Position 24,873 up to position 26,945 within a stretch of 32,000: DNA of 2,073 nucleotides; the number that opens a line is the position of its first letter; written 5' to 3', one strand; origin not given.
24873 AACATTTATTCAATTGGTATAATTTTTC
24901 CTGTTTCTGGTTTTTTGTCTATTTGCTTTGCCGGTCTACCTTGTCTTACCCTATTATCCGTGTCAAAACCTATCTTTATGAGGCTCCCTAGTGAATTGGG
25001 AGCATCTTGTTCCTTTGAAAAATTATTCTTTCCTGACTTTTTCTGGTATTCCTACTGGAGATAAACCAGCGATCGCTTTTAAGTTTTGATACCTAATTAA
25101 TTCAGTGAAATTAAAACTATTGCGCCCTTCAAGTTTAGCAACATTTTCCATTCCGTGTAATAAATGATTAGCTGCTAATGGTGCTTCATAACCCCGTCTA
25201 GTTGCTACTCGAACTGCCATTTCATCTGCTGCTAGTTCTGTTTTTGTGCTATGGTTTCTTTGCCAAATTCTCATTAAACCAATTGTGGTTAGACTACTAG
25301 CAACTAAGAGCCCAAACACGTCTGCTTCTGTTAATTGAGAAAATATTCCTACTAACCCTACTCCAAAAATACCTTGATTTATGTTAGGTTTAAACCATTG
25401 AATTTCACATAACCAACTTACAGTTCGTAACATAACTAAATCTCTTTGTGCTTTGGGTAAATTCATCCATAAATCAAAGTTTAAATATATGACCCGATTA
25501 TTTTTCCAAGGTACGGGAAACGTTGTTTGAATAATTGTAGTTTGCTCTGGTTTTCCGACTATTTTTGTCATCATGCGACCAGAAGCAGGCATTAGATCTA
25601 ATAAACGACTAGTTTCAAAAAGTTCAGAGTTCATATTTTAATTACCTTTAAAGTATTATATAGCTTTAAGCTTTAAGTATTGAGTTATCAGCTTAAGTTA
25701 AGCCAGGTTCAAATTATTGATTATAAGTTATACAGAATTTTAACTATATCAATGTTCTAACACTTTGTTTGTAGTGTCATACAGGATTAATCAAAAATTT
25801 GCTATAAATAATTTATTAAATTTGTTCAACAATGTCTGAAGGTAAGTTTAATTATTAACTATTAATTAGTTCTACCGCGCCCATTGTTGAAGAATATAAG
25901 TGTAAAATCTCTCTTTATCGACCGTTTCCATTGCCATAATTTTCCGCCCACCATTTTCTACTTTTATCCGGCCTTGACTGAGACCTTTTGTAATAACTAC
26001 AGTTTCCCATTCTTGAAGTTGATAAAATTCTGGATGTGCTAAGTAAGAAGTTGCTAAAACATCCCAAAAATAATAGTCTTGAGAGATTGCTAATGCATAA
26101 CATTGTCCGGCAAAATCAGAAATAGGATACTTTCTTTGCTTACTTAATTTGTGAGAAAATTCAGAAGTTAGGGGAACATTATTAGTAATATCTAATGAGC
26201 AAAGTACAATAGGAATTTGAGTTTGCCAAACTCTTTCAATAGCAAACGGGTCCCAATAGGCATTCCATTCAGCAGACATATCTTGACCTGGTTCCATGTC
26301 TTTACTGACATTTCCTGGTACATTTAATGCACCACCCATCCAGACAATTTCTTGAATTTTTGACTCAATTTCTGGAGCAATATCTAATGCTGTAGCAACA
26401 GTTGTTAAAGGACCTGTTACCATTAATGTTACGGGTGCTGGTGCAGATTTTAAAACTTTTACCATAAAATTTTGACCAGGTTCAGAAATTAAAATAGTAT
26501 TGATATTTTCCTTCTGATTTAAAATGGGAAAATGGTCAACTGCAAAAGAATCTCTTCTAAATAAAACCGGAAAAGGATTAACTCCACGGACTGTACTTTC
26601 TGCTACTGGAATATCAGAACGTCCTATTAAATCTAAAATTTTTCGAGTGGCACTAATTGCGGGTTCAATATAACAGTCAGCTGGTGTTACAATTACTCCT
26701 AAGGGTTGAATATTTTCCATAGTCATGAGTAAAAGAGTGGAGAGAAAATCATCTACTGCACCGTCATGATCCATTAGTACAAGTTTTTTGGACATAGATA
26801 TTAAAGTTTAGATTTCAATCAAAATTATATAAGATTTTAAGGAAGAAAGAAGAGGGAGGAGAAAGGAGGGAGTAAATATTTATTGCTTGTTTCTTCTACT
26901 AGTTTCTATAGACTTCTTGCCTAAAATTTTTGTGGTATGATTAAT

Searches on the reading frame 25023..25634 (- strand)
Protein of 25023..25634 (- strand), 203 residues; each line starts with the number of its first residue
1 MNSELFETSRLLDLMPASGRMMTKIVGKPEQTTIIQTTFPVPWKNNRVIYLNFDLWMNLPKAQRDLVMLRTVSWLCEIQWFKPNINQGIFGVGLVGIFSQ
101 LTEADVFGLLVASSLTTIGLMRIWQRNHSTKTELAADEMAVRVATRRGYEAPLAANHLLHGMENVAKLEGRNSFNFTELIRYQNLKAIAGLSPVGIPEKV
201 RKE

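Call 7: search_protein_families(library=pfam, proteins=[window:25023-25634:-])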
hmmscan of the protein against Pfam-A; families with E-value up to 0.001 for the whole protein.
window:25023-25634:- (203 aa): 1 family
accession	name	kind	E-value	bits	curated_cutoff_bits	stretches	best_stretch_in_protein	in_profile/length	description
PF11780.13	DUF3318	-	3.4e-53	179.7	25.9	1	9-149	1-141/141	Protein of unknown function (DUF3318)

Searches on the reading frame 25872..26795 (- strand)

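Call 7: search_protein_families(library=pfam, proteins=[window:25872-26795:-])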
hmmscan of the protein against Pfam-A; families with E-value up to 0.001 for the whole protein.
window:25872-26795:- (307 aa): 1 family
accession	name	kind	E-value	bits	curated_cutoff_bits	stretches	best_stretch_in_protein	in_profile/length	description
PF01156.24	IU_nuc_hydro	-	7.3e-49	167.5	34.2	1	6-298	1-296/297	Inosine-uridine preferring nucleoside hydrolase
